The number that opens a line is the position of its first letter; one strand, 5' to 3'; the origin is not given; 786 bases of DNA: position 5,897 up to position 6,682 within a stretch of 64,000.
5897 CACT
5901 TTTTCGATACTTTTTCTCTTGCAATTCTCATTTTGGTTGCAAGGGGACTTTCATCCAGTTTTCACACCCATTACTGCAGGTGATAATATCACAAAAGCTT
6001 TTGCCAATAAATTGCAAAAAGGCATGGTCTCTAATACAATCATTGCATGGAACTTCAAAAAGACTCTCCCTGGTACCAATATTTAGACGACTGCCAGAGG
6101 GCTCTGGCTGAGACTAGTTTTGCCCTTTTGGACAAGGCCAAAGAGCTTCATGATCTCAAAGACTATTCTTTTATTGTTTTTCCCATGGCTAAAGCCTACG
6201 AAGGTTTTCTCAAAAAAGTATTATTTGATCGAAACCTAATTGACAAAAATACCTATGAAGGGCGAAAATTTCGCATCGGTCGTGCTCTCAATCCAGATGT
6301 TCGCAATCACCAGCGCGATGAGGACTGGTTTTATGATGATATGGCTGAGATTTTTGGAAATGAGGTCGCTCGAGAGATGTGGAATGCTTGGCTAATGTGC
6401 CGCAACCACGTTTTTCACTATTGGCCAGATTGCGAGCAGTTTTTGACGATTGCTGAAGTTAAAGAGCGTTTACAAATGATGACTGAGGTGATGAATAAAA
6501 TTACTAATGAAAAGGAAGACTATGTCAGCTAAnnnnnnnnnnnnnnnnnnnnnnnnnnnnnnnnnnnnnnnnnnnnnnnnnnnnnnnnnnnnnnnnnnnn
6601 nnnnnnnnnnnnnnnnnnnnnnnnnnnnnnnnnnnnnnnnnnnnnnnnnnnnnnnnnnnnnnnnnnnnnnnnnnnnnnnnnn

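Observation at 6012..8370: Leaderless, translationally coupled operon: HEPN-like RNxxxH protein + cytidylate-kinase paralogue with dead Walker A + CPBP membrane protease (+ membrane protein)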

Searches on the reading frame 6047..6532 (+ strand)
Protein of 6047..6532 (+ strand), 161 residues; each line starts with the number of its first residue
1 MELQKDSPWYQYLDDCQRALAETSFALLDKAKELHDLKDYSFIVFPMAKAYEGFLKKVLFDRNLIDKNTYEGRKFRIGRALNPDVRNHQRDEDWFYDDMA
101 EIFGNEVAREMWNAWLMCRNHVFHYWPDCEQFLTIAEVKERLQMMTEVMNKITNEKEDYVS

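Call 3: search_protein_families(library=pfam, proteins=[window:6047-6532:+], max_evalue=1)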
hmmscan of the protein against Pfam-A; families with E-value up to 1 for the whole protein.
window:6047-6532:+ (161 aa): 2 families
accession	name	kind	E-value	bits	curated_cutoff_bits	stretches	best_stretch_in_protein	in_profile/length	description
PF19034.5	RnlA-toxin_DBD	-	0.00032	21.5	27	1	34-68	38-73/125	RNase LS, bacterial toxin DBD domain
PF18869.6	HEPN_RnaseLS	-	0.00041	21.1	29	1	33-69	21-57/124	RnaseLS-like HEPN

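Call 4: search_protein_families(library=ncbifam, proteins=[window:6047-6532:+], max_evalue=1)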
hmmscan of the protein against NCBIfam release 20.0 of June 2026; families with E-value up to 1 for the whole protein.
window:6047-6532:+ (161 aa): 0 families

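Call 6: find_homologous_proteins(query=window:6047-6529:+)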
Query window:6047-6529:+ (161 aa): 459 proteins with E <= 0.001 among 471 candidates; the best 120 are listed.
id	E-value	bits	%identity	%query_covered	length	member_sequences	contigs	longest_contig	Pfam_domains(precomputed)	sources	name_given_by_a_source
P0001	4.5e-107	373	100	100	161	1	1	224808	-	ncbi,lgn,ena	-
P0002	9.7e-86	304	82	95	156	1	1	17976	-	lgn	-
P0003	1.2e-82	294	79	95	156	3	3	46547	-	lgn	-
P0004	3.9e-68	247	70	93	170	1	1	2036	-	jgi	jgi:hypothetical protein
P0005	1.4e-65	238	63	96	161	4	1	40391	-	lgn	-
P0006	2.4e-65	238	66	96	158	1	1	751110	-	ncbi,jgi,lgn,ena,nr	ncbi:hypothetical protein KKI22_00600 [Patescibacteria group bacterium]|nr:hypothetical protein [Pat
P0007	2.9e-65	237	65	96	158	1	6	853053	-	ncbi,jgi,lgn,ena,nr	ncbi:MAG: hypothetical protein UT13_C0001G0123 [Candidatus Pacebacteria bacterium GW2011_GWF2_38_9]|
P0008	1.6e-64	235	65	96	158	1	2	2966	-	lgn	-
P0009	4.1e-64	234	61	96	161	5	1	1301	-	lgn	-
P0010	8.9e-64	233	61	98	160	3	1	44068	-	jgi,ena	-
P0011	1.5e-63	232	65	94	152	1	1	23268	-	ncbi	ncbi:MAG: hypothetical protein US20_C0006G0020, partial [Candidatus Pacebacteria bacterium GW2011_GW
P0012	1.6e-63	232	62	98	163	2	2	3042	PF18869.6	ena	-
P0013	3.9e-63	230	59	98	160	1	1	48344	-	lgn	-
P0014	5.2e-63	230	61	96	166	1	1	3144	-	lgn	-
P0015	5.8e-63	230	61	98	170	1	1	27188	-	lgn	-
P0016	6.4e-63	230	61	96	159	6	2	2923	PF18869.6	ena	-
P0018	3.7e-62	227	61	96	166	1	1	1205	PF18869.6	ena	-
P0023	9.5e-61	223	60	96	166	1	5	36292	PF18869.6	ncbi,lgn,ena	-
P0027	9.6e-60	219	59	98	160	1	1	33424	PF18869.6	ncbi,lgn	-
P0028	1.0e-59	219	58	99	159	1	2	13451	PF18869.6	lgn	-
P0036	2.0e-58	215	59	93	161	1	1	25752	PF18869.6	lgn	-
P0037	7.7e-58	213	59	96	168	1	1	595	PF18869.6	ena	-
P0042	2.9e-56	208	57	96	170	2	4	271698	PF18869.6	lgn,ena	-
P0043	4.1e-56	208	59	96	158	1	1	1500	PF18869.6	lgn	-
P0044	6.2e-56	207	58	96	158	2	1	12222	PF18869.6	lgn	-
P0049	7.4e-54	200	57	96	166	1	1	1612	PF18869.6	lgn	-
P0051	7.4e-53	197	55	96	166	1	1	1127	PF18869.6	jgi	jgi:hypothetical protein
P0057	5.0e-48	181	54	95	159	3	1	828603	PF19034.6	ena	-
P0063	5.8e-47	178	54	95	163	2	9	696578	PF19034.6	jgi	jgi:hypothetical protein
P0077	1.0e-45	174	51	89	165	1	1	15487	PF18869.6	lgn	-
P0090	1.7e-44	170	48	93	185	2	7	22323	PF18869.6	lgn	-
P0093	2.5e-44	169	51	91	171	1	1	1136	PF18869.6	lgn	-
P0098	7.1e-44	168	54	89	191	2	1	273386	-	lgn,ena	-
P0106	1.5e-43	167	53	88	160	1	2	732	PF18869.6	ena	-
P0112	3.2e-43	166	49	97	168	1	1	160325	-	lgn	-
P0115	4.9e-43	165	48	91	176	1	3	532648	-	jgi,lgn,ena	-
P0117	5.9e-43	165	52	89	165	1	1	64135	PF18869.6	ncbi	-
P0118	5.9e-43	165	52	91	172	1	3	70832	-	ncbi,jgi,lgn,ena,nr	ncbi:MAG TPA: hypothetical protein PLM16_00145 [Candidatus Woesebacteria bacterium]|nr:hypothetical 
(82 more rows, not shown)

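Call 7: search_solved_structures(query=window:6047-6529:+, max_evalue=10, show_alignments=3)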
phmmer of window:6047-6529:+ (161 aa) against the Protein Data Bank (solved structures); distinct sequences matched with E-value up to 10: 0.

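Call 9: search_solved_structures(query=A1, max_evalue=10, show_alignments=4)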
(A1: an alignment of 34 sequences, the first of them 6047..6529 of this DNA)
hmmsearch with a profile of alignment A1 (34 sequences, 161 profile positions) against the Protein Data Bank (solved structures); distinct sequences matched with E-value up to 10: 1.
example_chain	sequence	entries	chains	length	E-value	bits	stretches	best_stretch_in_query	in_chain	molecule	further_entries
5hy3_A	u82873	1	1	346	0.18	14.7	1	22-62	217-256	mRNA endoribonuclease LsoA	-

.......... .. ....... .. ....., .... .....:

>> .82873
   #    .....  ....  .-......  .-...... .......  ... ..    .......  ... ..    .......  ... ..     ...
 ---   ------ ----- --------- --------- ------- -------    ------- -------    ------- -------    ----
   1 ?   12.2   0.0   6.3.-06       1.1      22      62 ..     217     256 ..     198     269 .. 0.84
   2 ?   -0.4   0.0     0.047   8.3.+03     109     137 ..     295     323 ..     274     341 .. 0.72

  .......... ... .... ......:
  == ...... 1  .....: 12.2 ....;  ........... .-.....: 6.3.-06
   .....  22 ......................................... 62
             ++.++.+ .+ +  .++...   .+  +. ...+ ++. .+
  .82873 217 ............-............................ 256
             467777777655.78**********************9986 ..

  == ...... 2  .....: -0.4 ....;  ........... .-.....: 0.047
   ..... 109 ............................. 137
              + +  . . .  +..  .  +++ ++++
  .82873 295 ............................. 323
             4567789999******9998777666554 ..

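Call 10: search_protein_families(library=pfam, alignment_id=A1, max_evalue=0.01)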
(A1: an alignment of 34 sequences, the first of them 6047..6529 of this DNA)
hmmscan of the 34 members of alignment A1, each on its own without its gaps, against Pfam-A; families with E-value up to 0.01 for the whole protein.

A. member 1, window:6047-6529:+ (161 aa): 2 families
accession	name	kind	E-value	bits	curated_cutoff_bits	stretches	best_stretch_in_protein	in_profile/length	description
PF19034.5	RnlA-toxin_DBD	-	0.00032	21.5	27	1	34-68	38-73/125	RNase LS, bacterial toxin DBD domain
PF18869.6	HEPN_RnaseLS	-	0.00041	21.1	29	1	33-69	21-57/124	RnaseLS-like HEPN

B. families by the number of members that match (of 34 scanned): 2 families
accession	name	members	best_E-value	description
PF18869.6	HEPN_RnaseLS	33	5.6e-07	RnaseLS-like HEPN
PF19034.5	RnlA-toxin_DBD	31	2.9e-06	RNase LS, bacterial toxin DBD domain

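Call 11: find_encoding_contigs(protein=P0007, flank=6000, max_places=2)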
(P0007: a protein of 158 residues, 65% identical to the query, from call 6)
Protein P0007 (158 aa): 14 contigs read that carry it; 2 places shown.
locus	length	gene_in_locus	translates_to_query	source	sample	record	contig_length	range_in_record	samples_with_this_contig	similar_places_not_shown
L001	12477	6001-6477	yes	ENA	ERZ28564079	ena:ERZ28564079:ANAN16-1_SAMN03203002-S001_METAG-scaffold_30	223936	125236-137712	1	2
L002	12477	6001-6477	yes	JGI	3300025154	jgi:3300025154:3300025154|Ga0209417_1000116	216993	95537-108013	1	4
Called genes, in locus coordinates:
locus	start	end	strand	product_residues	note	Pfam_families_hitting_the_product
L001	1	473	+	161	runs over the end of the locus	-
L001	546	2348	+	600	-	PF16656:Pur_ac_phosph_N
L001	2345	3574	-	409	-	PF00704:Glyco_hydro_18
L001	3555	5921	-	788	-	PF00912:Transgly, PF00905:Transpeptidase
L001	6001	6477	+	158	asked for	-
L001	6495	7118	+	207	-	PF13189:Cytidylate_kin2 (weak), PF13207:AAA_17 (weak), PF13238:AAA_18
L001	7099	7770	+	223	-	-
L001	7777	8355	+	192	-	PF18915:DUF5667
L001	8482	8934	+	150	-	PF22811:Zn_ribbon_NrdR, PF03477:ATP-cone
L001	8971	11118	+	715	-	PF21995:RNR-II_ins_dom, PF02867:Ribonuc_red_lgC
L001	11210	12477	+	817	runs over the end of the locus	PF00912:Transgly, PF00905:Transpeptidase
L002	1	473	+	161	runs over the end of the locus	-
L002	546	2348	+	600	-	PF16656:Pur_ac_phosph_N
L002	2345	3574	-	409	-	PF00704:Glyco_hydro_18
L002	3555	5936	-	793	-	PF00912:Transgly, PF00905:Transpeptidase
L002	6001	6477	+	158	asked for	-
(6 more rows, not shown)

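Call 12: find_encoding_contigs(protein=P0057, flank=6000, max_places=2)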
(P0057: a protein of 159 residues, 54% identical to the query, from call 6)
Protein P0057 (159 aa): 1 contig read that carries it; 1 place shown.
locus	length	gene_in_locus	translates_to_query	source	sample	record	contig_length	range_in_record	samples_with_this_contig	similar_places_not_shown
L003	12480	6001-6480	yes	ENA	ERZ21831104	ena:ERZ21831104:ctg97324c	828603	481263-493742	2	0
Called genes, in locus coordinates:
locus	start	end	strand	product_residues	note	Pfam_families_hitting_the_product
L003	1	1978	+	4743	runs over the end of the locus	PF00498:FHA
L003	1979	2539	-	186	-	-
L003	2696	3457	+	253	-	PF04402:SIMPL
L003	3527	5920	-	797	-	PF00912:Transgly, PF00905:Transpeptidase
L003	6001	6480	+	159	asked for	PF19034:RnlA-toxin_DBD (faint)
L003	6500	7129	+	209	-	PF13189:Cytidylate_kin2, PF13207:AAA_17, PF13238:AAA_18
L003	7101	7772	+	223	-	-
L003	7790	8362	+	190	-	PF18915:DUF5667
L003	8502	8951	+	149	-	PF22811:Zn_ribbon_NrdR, PF03477:ATP-cone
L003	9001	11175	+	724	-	PF21995:RNR-II_ins_dom, PF02867:Ribonuc_red_lgC (weak)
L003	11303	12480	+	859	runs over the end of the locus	PF00912:Transgly, PF00905:Transpeptidase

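Call 13: find_encoding_contigs(protein=P0115, flank=6000, max_places=2)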
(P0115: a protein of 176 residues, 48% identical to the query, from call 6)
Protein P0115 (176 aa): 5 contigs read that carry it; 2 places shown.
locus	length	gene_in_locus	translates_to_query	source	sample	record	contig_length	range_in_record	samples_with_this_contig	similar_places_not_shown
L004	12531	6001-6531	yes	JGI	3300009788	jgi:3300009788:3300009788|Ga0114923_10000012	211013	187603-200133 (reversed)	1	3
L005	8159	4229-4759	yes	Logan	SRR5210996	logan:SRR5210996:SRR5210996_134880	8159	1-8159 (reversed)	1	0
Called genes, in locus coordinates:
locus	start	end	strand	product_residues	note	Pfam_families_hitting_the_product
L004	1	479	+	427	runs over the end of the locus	-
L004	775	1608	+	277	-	PF02498:Bro-N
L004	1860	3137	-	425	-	PF00704:Glyco_hydro_18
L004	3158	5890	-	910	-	PF00912:Transgly, PF00905:Transpeptidase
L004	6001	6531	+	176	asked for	-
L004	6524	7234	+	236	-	-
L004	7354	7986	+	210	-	PF13189:Cytidylate_kin2 (weak), PF13238:AAA_18, PF13207:AAA_17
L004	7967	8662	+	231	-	PF02517:Rce1-like (weak)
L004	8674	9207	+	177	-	PF18915:DUF5667 (weak)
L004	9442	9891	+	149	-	PF22811:Zn_ribbon_NrdR, PF03477:ATP-cone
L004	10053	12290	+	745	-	PF21995:RNR-II_ins_dom, PF02867:Ribonuc_red_lgC (faint)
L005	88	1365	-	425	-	PF00704:Glyco_hydro_18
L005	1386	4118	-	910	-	PF00912:Transgly, PF00905:Transpeptidase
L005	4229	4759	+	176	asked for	-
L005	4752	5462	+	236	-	-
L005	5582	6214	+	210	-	PF13189:Cytidylate_kin2 (weak), PF13238:AAA_18, PF13207:AAA_17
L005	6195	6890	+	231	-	PF02517:Rce1-like (weak)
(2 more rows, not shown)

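Call 17: find_encoding_contigs(protein=P0098, flank=6000, max_places=1)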
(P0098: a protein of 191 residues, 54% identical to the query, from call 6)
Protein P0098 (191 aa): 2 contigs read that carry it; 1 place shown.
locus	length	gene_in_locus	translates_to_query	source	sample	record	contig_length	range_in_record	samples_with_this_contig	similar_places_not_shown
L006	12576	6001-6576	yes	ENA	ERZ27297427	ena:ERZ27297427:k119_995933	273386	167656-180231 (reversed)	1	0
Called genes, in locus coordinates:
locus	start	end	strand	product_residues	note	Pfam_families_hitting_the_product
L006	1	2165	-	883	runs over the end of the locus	PF00912:Transgly, PF00905:Transpeptidase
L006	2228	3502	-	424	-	PF00704:Glyco_hydro_18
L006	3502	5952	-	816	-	PF00912:Transgly, PF00905:Transpeptidase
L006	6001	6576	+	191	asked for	-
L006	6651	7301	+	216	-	PF13189:Cytidylate_kin2 (faint), PF13238:AAA_18, PF13207:AAA_17 (weak)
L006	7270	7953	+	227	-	PF02517:Rce1-like (weak)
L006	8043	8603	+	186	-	PF18915:DUF5667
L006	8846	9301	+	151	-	PF22811:Zn_ribbon_NrdR, PF03477:ATP-cone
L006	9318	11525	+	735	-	PF21995:RNR-II_ins_dom, PF02867:Ribonuc_red_lgC (faint)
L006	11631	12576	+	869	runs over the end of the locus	-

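Call 18: find_encoding_contigs(protein=P0112, flank=6000, max_places=1)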
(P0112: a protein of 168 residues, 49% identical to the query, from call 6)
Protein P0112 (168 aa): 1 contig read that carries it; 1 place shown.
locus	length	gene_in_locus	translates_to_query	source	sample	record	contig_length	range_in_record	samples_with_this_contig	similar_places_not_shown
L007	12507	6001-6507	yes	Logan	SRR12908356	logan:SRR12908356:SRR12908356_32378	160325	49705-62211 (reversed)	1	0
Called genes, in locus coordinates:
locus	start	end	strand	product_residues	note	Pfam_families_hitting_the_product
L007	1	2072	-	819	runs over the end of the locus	PF00912:Transgly, PF00905:Transpeptidase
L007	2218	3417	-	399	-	PF00704:Glyco_hydro_18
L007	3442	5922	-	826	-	PF00912:Transgly, PF00905:Transpeptidase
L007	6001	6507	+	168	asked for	-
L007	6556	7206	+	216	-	PF13189:Cytidylate_kin2, PF13238:AAA_18, PF13207:AAA_17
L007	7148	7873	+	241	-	-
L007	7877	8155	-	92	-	-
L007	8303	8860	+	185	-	-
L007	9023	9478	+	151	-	PF22811:Zn_ribbon_NrdR, PF03477:ATP-cone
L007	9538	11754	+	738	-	PF21995:RNR-II_ins_dom, PF02867:Ribonuc_red_lgC (faint)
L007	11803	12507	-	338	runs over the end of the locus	PF00814:TsaD, PF22521:HypF_C_2 (weak)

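Call 19: find_encoding_contigs(protein=P0118, flank=6000, max_places=1)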
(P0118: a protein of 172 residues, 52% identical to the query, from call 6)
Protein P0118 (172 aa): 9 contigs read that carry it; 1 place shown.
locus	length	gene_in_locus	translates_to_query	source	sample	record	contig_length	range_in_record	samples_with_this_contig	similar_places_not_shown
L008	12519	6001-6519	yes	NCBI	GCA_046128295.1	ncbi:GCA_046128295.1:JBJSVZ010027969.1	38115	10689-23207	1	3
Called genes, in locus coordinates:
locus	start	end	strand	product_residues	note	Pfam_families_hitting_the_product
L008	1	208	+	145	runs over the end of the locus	-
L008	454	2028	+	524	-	PF16656:Pur_ac_phosph_N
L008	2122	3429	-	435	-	PF00704:Glyco_hydro_18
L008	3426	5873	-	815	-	PF00912:Transgly, PF00905:Transpeptidase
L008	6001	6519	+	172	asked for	-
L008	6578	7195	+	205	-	PF13189:Cytidylate_kin2, PF13207:AAA_17, PF13238:AAA_18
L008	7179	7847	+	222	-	PF02517:Rce1-like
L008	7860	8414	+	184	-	PF18915:DUF5667 (weak)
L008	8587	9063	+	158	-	PF22811:Zn_ribbon_NrdR, PF03477:ATP-cone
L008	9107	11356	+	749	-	PF17975:RNR_Alpha (faint), PF21995:RNR-II_ins_dom, PF02867:Ribonuc_red_lgC (faint)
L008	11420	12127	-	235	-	PF02578:Cu-oxidase_4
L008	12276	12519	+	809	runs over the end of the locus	PF00912:Transgly, PF00905:Transpeptidase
